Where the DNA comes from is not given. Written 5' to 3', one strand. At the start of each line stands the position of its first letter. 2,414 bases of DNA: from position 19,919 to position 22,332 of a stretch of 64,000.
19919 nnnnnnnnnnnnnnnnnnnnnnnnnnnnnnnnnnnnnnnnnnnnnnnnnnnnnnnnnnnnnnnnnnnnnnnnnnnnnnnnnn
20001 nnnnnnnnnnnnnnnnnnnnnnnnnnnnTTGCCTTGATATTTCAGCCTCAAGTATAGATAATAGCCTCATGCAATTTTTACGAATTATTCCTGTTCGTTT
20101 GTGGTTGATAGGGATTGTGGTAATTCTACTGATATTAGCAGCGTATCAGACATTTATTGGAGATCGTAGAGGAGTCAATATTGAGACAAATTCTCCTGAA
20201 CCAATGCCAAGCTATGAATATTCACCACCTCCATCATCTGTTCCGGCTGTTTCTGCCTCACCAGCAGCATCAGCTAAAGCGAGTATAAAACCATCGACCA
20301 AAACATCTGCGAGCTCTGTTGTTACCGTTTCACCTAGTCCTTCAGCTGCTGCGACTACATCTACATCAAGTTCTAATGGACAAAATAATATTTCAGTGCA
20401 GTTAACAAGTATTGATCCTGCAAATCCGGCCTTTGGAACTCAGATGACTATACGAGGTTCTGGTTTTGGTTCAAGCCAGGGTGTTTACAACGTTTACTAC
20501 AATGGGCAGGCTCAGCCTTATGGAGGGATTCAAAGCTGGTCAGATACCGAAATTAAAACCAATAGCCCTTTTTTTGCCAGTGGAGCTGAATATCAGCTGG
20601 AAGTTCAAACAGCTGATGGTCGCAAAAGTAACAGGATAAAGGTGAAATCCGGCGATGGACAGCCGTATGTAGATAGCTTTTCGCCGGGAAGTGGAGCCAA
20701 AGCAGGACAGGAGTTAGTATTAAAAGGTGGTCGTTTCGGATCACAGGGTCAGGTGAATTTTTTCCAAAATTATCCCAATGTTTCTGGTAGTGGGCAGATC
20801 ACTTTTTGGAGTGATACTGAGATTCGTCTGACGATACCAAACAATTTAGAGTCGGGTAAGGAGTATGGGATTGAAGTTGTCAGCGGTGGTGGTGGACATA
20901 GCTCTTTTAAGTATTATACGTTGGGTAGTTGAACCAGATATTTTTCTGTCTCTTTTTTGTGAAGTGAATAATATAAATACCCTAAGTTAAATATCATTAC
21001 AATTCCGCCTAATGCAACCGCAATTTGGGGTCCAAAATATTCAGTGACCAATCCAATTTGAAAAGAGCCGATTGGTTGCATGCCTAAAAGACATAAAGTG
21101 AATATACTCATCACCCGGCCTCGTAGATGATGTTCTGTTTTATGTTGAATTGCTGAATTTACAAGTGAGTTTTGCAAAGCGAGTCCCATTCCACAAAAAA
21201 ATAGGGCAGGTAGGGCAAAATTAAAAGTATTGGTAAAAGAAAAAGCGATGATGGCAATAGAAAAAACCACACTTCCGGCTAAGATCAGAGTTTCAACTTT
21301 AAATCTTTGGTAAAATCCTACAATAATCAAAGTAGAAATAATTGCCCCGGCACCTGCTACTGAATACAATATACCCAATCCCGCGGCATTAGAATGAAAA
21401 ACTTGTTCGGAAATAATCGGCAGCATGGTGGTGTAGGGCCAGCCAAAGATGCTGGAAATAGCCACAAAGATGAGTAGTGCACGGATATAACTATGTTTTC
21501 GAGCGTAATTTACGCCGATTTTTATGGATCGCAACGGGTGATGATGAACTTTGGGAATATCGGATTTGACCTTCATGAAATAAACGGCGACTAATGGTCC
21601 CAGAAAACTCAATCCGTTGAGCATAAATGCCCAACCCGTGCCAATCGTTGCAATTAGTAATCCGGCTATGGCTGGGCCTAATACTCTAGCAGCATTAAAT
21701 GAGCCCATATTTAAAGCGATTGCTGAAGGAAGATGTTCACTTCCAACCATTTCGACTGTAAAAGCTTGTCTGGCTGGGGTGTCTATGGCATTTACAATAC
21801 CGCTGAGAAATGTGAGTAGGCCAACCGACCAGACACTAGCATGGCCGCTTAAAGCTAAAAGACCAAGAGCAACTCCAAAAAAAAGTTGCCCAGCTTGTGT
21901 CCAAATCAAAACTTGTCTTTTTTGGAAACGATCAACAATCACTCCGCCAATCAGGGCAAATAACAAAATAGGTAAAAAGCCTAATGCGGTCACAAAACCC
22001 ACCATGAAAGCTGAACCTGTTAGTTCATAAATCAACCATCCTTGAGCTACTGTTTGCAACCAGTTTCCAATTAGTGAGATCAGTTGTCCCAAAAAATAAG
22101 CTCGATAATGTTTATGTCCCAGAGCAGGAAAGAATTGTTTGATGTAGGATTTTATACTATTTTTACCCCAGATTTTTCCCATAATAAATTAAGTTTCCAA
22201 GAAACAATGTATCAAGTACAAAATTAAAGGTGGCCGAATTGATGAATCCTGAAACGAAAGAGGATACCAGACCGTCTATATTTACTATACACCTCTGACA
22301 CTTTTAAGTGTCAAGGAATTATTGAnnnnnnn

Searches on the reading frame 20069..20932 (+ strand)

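Call 11: search_protein_families(library=pfam, proteins=[window:20069-20932:+], max_evalue=0.001)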
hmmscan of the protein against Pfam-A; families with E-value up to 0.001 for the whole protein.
window:20069-20932:+ (287 aa): 1 family
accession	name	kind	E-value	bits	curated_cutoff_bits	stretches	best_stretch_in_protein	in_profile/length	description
PF01833.30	TIG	-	4.1e-11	43.2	20.9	1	112-186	3-76/84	IPT/TIG domain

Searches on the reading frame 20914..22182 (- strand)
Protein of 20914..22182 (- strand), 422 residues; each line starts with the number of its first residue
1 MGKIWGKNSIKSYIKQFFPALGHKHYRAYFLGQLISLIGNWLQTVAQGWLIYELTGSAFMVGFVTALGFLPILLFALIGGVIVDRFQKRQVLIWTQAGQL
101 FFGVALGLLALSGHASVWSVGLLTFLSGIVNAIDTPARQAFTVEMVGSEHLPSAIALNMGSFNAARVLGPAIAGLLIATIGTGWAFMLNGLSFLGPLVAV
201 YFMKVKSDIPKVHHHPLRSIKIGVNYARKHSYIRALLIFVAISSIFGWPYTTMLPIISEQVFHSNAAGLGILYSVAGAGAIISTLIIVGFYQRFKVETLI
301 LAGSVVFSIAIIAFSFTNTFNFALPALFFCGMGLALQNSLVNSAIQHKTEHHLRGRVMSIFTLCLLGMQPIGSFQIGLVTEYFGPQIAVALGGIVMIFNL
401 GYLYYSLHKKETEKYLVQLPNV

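Call 11: search_protein_families(library=pfam, proteins=[window:20914-22182:-], max_evalue=0.001)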
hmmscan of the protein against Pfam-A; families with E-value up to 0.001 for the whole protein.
window:20914-22182:- (422 aa): 2 families
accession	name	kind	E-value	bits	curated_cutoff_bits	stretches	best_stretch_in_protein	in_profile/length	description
PF05977.19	MFS_3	-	8.4e-64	216.3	27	1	20-400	6-387/524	Transmembrane secretion effector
PF07690.21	MFS_1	-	1.7e-39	136.2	33.4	1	30-365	2-339/347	Major Facilitator Superfamily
